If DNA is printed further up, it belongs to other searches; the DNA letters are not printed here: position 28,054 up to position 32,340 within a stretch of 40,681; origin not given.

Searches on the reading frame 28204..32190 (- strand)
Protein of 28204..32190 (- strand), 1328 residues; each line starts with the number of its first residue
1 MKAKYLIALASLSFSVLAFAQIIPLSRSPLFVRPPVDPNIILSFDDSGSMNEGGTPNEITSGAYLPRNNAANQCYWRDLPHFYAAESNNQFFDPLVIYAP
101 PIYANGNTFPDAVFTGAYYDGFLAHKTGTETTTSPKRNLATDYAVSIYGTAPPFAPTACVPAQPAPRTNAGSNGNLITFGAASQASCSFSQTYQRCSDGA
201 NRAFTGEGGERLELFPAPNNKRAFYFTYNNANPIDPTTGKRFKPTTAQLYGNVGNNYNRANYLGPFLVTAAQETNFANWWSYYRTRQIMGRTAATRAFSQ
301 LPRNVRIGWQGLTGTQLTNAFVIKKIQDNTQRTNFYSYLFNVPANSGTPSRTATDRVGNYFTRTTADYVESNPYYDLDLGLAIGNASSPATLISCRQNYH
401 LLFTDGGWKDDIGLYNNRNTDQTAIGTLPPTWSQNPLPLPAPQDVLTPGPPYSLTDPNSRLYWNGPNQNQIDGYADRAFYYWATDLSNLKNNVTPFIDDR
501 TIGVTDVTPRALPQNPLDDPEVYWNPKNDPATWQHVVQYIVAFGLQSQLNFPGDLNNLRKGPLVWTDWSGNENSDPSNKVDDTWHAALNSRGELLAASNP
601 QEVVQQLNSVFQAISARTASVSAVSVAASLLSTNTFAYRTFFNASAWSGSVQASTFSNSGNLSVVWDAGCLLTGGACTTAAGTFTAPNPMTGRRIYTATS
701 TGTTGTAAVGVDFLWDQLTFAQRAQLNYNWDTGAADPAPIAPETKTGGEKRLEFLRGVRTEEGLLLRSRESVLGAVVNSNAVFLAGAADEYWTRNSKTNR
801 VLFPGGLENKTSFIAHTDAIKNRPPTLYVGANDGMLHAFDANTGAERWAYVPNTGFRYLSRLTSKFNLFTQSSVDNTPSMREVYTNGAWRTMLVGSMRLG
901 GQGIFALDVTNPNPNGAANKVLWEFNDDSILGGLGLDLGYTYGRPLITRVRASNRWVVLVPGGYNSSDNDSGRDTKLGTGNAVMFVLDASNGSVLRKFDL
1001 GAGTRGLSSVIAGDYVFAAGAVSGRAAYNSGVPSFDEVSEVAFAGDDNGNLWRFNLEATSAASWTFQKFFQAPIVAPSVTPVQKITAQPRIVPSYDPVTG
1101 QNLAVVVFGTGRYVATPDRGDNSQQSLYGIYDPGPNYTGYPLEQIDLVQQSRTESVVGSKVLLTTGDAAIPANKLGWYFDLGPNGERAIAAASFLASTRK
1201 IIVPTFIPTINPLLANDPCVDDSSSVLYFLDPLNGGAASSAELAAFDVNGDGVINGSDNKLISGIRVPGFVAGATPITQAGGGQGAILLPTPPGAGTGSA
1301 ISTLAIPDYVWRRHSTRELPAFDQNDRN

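Call 67: search_protein_families(library=pfam, proteins=[window:28204-32190:-], max_evalue=0.001)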
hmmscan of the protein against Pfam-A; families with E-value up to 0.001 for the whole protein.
window:28204-32190:- (1328 aa): 1 family
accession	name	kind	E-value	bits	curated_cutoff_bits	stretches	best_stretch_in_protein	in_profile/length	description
PF05567.17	T4P_PilY1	-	3.9e-40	138.5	28.1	1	807-1133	25-375/411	PilY1 beta-propeller domain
